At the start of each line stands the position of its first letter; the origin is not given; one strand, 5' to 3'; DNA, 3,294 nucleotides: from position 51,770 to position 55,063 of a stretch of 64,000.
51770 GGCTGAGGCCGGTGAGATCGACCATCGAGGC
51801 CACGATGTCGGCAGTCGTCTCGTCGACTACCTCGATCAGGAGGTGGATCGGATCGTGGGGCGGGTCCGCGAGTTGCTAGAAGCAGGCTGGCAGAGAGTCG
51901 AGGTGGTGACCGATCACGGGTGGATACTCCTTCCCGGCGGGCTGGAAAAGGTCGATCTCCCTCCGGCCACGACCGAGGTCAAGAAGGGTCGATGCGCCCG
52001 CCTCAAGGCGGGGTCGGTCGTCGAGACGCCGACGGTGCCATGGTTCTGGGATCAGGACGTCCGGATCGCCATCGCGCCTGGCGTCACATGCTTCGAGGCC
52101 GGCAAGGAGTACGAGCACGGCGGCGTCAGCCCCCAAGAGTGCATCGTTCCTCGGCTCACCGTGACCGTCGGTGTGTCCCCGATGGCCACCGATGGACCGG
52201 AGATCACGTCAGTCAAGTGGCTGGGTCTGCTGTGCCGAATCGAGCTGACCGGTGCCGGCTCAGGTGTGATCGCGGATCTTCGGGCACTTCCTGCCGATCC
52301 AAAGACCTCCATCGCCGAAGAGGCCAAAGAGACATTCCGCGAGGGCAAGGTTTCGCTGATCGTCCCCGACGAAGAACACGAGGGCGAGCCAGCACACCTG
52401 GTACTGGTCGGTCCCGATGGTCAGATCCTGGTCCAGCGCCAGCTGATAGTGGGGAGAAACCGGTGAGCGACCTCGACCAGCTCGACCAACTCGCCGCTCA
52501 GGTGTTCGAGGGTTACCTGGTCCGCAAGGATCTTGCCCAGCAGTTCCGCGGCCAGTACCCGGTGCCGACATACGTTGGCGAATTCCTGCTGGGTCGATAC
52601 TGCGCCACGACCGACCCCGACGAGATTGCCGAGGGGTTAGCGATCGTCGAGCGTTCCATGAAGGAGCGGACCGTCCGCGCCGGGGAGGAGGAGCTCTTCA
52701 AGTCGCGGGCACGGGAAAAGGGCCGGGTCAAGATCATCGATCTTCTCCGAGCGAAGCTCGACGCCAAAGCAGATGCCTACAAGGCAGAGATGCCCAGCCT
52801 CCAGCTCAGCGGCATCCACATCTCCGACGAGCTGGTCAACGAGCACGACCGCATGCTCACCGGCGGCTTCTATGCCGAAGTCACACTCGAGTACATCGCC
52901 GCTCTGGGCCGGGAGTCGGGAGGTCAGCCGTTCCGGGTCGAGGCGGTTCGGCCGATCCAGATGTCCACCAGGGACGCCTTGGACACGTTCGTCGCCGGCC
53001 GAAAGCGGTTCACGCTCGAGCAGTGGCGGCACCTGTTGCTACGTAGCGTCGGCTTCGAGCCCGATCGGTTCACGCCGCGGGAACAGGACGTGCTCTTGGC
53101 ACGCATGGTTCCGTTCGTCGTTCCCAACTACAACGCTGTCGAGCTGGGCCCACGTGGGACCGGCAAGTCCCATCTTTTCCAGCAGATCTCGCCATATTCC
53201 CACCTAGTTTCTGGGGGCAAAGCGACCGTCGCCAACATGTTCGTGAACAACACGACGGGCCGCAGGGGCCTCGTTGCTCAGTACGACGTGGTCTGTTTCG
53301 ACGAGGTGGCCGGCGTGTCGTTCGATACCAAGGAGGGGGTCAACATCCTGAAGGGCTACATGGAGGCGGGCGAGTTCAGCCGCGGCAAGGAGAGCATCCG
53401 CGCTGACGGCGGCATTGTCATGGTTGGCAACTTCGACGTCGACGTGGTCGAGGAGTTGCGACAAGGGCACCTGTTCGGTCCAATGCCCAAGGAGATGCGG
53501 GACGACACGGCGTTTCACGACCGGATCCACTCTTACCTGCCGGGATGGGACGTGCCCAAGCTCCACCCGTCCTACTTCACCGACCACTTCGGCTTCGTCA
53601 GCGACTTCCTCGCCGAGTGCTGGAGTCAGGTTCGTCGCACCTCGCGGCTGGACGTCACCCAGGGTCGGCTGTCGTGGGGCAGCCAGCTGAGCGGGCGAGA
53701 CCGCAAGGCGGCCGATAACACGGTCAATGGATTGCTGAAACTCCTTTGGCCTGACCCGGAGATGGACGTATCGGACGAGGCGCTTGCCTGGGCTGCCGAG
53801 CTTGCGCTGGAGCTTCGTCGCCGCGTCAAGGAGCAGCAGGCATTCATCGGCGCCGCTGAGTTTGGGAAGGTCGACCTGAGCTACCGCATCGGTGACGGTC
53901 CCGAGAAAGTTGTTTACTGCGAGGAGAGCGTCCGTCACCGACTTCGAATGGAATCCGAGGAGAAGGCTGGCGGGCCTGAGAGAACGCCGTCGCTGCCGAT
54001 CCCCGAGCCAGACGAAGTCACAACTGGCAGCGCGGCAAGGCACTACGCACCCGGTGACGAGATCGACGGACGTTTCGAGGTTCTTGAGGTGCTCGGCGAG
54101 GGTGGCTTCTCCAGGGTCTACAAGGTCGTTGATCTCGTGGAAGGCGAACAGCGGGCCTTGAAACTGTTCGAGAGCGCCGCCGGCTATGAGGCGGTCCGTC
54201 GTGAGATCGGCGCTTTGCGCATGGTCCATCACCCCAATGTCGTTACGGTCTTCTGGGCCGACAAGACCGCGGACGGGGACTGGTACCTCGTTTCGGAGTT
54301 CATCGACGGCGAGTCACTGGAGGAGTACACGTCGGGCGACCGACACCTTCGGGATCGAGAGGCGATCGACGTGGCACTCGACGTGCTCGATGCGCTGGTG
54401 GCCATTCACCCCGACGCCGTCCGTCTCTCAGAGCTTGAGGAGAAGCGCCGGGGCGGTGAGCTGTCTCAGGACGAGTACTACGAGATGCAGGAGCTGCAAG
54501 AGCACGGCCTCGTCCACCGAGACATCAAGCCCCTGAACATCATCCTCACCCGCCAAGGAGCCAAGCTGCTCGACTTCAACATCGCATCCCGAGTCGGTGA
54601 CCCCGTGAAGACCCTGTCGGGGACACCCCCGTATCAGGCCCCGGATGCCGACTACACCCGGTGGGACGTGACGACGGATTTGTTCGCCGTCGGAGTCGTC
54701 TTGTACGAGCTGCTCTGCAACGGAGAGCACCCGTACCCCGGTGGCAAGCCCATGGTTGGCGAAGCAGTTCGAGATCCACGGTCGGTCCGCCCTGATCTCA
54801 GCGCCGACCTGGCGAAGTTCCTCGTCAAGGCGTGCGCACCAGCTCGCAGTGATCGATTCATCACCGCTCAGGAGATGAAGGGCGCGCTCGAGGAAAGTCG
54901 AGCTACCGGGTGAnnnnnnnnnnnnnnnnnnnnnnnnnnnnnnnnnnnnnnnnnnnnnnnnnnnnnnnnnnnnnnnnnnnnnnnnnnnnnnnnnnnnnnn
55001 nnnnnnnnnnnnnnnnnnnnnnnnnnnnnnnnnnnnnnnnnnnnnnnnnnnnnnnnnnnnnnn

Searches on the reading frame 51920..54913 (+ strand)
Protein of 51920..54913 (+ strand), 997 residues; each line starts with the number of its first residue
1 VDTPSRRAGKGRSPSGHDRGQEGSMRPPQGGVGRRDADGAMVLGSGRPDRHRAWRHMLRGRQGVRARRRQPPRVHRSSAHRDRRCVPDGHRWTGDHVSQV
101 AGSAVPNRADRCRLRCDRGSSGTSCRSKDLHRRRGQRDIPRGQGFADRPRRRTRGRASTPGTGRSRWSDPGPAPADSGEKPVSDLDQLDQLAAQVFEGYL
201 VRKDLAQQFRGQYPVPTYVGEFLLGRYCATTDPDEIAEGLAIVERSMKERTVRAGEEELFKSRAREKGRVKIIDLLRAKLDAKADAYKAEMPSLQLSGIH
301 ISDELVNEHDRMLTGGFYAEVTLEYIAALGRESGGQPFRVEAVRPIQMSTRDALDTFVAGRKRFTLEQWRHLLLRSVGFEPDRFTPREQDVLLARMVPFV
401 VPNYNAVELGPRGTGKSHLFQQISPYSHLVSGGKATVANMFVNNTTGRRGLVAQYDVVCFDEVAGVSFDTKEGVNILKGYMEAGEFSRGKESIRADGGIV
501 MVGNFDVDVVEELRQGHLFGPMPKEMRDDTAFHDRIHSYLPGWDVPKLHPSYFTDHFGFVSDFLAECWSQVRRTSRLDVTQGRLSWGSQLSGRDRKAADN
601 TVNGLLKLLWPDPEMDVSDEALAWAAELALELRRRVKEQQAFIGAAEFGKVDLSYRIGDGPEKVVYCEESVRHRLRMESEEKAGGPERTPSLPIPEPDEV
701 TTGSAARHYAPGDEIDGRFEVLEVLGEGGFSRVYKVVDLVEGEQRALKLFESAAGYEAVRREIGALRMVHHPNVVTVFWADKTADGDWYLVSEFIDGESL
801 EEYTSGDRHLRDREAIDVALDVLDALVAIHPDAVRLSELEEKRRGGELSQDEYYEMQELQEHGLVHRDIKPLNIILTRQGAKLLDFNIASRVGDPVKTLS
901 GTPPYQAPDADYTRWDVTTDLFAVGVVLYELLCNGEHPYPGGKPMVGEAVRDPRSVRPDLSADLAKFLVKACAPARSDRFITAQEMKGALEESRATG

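Call 8: search_protein_families(library=padloc, proteins=[window:51920-54913:+], max_evalue=0.00001)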
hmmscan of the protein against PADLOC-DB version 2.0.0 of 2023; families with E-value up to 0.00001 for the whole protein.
window:51920-54913:+ (997 aa): 36 families (the best 25 are shown)
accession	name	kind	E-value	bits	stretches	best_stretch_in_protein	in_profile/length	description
PDLC02506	BrxL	-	4.9e-212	703.9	1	184-684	4-501/680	BrxL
PDLC02508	BrxL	-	9.3e-148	491.5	1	186-680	2-490/698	BrxL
PDLC02509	BrxL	-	5.9e-92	307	2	336-669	197-532/535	BrxL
PDLC02505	BrxL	-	1.4e-59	200.3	1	187-650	3-470/482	BrxL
PDLC02507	BrxL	-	4.9e-57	191.8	1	182-635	8-455/482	BrxL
PDLC04042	PD-T4-6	-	8.7e-44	148.3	2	861-994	127-273/292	-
PDLC04138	mad6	-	2.7e-41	140.2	2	713-830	47-170/659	mads_6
PDLC04053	PD-T4-6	-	2.4e-39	133.6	2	857-994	124-272/311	-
PDLC04047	PD-T4-6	-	5.4e-35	119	2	713-832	6-130/327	-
PDLC04061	PD-T4-6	-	1.7e-34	118.2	2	861-993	138-283/510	-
PDLC04054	PD-T4-6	-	6.4e-34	115.9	2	710-831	4-129/347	-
PDLC04060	PD-T4-6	-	2.6e-33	113.7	2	861-992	126-268/486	-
PDLC04043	PD-T4-6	-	2.6e-32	110.5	2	861-992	133-276/452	-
PDLC04057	PD-T4-6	-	2e-29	100.9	2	861-993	126-270/443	-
PDLC04052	PD-T4-6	-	9.2e-29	99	2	861-991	131-274/496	-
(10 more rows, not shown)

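Call 56: search_protein_families(library=pfam, proteins=[window:52469-54913:+], max_evalue=0.001)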
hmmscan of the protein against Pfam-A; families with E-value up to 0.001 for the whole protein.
window:52469-54913:+ (814 aa): 5 families
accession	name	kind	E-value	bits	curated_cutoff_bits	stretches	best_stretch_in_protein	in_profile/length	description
PF13337.12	BrxL_ATPase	-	2.5e-119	398.1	25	1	155-470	1-312/313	Lon-like protease BrxL-like, ATPase domain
PF20442.3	BrxL_N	-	8.7e-44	149.1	28.2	1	11-142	1-132/132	BREX system Lon protease-like protein BrxL N-terminal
PF00069.31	Pkinase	-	4.4e-32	112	31.7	2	676-798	114-253/263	Protein kinase domain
PF07714.23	PK_Tyr_Ser-Thr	-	2.2e-16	60.4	23.1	1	537-789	2-241/258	Protein tyrosine and serine/threonine kinase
PF01636.29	APH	-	1.7e-05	25.2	23.2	1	545-706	7-197/239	Phosphotransferase enzyme family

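Call 81: search_dna_similar(query=window:52469-54913:+, collection=plasmids, mode=protein, max_evalue=1e-10, max_rows=8)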
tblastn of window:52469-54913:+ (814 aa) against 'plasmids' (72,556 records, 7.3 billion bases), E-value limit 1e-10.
Records with a match: 352; places in all: 362; records where one place covers at least 80% of the query: 0.
Best place of each record, by identity: 60-80% 6; <60% 346.
By first word of the organism name: Acinetobacter 148; Escherichia 55; Salmonella 20; Streptomyces 9; Klebsiella 7; Ligilactobacillus 6; Vibrio 4; Moellerella 4; Enterobacter 4; Hymenobacter 4; and 67 more.
By predicted mobility (MOB-suite, as given by PLSDB): mobilizable 126; conjugative 114; non-mobilizable 112.
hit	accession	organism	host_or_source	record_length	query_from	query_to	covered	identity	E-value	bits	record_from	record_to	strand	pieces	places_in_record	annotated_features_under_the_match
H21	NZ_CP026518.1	Deinococcus sp. NW-56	whole organism,water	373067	1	486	60%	68.2%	0e+0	623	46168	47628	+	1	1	brxL: BREX system Lon protease-like protein BrxL | pglZ: BREX-1 system phosphatase PglZ type B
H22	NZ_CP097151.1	Deinococcus sp. QL22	-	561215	2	486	60%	67.7%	0e+0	627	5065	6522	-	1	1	brxL: BREX system Lon protease-like protein BrxL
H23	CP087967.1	Polaromonas sp. P1-6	cell culture,cave ground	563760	1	486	60%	65.9%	0e+0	611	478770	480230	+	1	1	brxL: protease Lon-related BREX system protein BrxL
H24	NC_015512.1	Haliscomenobacter hydrossis DSM 1100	activated sludge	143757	1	486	60%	64.9%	0e+0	621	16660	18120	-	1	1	brxL: BREX system Lon protease-like protein BrxL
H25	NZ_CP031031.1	Runella sp. SP2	whole organism,freshwater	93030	2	486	60%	64.0%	0e+0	611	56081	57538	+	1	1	brxL: protease Lon-related BREX system protein BrxL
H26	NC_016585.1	Azospirillum lipoferum 4B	-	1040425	1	529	65%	57.3%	3e-174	565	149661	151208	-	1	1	none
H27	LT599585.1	Pseudomonas veronii 1YdBTEX2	-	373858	1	486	60%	62.2%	0e+0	590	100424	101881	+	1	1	hypothetical protein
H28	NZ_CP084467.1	Halomicrobium salinisoli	cell culture,gobi saline soil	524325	3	472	58%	46.4%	2e-109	376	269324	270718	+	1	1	brxL: protease Lon-related BREX system protein BrxL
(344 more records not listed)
